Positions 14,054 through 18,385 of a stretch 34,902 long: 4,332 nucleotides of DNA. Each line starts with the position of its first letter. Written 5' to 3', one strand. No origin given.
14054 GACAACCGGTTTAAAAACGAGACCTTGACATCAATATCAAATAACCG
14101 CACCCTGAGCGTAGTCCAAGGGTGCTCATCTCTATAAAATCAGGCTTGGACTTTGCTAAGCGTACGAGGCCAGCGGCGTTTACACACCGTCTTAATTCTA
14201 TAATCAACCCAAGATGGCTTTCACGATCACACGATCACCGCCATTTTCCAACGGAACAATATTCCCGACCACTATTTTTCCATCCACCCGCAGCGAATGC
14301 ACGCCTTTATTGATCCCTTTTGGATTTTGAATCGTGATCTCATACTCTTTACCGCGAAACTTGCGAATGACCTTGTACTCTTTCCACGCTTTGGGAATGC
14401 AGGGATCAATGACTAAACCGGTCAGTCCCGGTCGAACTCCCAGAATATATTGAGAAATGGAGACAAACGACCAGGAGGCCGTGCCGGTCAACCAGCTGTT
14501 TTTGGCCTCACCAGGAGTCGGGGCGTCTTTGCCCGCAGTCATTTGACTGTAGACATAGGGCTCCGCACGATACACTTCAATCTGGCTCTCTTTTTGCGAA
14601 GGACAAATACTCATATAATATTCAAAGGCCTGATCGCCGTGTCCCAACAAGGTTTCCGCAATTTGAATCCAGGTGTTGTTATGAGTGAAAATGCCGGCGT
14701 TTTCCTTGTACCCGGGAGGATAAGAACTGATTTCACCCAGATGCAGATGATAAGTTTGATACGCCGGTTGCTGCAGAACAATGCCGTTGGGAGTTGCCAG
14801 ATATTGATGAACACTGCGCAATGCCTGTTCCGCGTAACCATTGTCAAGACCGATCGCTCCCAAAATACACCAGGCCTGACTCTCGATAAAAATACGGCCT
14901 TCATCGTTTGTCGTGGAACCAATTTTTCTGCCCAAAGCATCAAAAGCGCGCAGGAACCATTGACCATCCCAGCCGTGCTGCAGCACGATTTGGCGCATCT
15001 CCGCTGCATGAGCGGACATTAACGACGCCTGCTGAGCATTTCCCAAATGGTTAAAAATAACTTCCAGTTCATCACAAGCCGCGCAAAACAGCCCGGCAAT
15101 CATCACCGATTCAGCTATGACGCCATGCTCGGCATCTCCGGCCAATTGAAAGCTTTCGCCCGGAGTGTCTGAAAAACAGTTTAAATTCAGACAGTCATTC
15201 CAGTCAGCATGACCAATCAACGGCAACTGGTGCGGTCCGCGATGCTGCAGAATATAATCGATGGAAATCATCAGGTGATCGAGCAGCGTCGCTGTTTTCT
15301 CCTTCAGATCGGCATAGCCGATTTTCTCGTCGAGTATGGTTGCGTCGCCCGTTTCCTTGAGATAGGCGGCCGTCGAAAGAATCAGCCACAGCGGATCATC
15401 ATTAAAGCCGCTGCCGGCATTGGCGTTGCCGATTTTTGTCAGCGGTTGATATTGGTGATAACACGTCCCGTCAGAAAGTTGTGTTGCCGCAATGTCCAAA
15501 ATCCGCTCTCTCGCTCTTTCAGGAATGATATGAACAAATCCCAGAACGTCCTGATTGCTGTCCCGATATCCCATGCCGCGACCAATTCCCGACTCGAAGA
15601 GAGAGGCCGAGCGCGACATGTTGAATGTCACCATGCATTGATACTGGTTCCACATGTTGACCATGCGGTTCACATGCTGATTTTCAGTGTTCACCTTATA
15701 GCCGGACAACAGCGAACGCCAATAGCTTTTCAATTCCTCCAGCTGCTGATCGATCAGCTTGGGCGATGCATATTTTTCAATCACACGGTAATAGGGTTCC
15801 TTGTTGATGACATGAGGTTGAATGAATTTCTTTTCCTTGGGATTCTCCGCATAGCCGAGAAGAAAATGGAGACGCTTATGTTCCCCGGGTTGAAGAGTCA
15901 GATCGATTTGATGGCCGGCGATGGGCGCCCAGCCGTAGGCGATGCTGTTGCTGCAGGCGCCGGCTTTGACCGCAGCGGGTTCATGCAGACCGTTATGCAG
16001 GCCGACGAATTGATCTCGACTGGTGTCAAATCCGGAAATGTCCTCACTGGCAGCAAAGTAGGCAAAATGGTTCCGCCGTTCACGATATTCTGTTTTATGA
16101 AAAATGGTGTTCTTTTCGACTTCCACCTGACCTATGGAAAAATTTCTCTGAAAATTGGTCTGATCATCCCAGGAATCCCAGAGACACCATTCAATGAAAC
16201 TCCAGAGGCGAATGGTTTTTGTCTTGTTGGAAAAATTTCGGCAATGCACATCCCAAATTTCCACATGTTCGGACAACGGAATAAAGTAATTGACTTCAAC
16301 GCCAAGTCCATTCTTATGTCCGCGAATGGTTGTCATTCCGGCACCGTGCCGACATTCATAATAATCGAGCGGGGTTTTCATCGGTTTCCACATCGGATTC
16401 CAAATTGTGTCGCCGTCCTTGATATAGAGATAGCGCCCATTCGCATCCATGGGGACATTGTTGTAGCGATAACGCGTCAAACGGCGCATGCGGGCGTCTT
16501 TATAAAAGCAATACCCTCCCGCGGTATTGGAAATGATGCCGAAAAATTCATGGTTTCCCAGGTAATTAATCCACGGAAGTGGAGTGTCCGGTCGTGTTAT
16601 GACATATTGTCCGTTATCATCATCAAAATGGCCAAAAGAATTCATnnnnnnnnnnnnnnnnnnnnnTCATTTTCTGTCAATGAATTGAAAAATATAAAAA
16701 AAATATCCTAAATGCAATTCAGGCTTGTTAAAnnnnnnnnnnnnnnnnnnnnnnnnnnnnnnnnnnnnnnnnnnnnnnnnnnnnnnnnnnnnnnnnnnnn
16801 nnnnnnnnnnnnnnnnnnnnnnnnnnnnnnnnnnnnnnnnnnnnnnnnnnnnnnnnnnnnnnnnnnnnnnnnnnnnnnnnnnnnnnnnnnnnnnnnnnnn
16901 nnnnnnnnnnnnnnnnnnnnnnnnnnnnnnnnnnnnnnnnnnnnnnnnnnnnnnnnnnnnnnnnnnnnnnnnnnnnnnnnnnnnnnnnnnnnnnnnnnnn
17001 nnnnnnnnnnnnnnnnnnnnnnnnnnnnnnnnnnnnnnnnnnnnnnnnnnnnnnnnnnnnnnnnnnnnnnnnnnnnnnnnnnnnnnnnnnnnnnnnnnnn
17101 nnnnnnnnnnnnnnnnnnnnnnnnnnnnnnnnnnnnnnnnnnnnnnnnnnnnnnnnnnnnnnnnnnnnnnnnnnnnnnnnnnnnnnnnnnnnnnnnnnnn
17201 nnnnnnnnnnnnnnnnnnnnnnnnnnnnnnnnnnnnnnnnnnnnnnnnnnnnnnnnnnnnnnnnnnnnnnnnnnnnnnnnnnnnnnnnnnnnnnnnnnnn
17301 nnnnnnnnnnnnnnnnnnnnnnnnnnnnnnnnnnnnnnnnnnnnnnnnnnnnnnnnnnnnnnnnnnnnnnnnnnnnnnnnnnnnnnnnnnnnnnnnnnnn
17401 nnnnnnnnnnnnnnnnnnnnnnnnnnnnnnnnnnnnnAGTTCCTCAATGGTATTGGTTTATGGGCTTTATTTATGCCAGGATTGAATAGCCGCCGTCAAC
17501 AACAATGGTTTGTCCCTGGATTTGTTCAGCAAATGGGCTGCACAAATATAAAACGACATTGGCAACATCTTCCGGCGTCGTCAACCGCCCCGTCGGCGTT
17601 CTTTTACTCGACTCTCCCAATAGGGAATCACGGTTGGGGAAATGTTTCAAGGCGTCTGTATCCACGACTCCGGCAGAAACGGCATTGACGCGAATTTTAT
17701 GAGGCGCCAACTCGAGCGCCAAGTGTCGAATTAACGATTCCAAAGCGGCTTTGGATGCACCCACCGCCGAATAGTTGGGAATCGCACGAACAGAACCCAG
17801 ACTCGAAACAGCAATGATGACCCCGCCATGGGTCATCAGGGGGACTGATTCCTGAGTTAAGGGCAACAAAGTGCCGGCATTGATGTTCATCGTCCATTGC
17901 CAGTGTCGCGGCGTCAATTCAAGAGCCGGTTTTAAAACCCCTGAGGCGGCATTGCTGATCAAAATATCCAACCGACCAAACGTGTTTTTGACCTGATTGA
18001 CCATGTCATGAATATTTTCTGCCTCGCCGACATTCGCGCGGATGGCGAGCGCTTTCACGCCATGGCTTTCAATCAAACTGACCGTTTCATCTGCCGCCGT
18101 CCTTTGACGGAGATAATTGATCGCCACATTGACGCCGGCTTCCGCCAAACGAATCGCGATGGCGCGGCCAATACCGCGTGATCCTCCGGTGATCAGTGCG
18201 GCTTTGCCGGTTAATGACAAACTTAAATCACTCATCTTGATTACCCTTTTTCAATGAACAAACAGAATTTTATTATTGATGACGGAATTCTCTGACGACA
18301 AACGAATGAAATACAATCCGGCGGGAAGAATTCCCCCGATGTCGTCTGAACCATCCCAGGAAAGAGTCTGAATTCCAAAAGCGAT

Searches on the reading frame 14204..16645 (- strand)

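Call 7: search_protein_families(library=pfam, proteins=[window:14204-16645:-], max_evalue=0.001)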
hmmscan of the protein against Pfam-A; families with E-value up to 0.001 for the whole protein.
window:14204-16645:- (813 aa): 2 families
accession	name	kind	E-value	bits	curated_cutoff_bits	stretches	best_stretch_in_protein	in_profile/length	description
PF17167.11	Glyco_hydro_94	-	9.6e-154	512.5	27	1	308-736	1-420/420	Glycosyl hydrolase 94 superfamily, catalytic domain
PF06165.18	GH94_b-supersand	-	6.7e-85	285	23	1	22-264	1-251/251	Glycosyl hydrolase 94, supersandwich domain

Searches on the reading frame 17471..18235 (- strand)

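Call 5: search_protein_families(library=pfam, proteins=[window:17471-18235:-], max_evalue=0.01)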
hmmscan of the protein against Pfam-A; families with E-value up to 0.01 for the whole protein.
window:17471-18235:- (254 aa): 4 families
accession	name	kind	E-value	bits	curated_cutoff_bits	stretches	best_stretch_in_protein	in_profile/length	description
PF13561.12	adh_short_C2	-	2.8e-70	237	27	1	20-251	6-236/236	Enoyl-(Acyl carrier protein) reductase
PF00106.31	adh_short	-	6.2e-48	163.3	26.6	1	11-198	1-189/195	short chain dehydrogenase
PF23441.1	SDR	-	5.1e-12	46.2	27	1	9-251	6-256/258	SDR-like rossmann domain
PF08659.16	KR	-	2e-10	41.3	22.6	1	14-173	4-164/180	KR domain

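Call 6: search_protein_families(library=ncbifam, proteins=[window:17471-18235:-], max_evalue=0.01)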
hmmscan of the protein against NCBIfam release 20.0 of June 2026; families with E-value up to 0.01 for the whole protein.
window:17471-18235:- (254 aa): 236 families (the best 25 are shown)
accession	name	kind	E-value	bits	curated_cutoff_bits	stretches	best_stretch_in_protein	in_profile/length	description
NF005975.0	PRK08063.1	equivalog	1.2e-109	365.4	328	1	9-253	3-249/250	enoyl-[acyl-carrier-protein] reductase FabL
NF005559.1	PRK07231.1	subfamily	2.5e-63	213.9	215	1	8-251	2-248/249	glucose 1-dehydrogenase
NF009468.0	PRK12826.1-4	equivalog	7.3e-56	189.7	318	1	7-250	4-247/256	SDR family oxidoreductase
NF004791.0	PRK06138.1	equivalog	3.4e-53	180.5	312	1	7-252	2-251/252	SDR family oxidoreductase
NF004818.0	PRK06172.1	equivalog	1.5e-52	178.5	336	1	5-250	2-250/253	SDR family oxidoreductase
NF009466.0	PRK12826.1-2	subfamily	1e-51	175.8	222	1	11-251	4-245/248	3-oxoacyl-ACP reductase FabG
NF006267.0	PRK08416.1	equivalog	2e-51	175.1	369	1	7-250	5-257/260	enoyl-ACP reductase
NF005309.0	PRK06841.1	subfamily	3.8e-50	170.8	286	1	3-252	8-254/255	GolD/DthD family dehydrogenase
NF005893.0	PRK07856.1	equivalog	2.6e-49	167.8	255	1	5-249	4-240/255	SDR family oxidoreductase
NF004746.0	PRK06077.1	equivalog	5.4e-49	166.9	320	1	7-252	3-247/252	3-ketoacyl-(acyl-carrier-protein) reductase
TIGR01830.1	3oxo_ACP_reduc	equivalog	1.4e-48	165.7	297.75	1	13-249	1-237/239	3-oxoacyl-[acyl-carrier-protein] reductase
NF004773.0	PRK06113.1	equivalog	1.6e-48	165.4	367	1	5-249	6-249/255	7-alpha-hydroxysteroid dehydrogenase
NF005873.0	PRK07814.1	equivalog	2.8e-48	164.6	346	1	7-250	7-251/263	SDR family oxidoreductase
NF009384.0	PRK12743.1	equivalog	4.1e-48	163.8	264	1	11-252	7-249/258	SDR family oxidoreductase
NF053807.1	RhamDHLra1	equivalog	8.3e-48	163.3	400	1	8-250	2-247/252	L-rhamnose 1-dehydrogenase Lra1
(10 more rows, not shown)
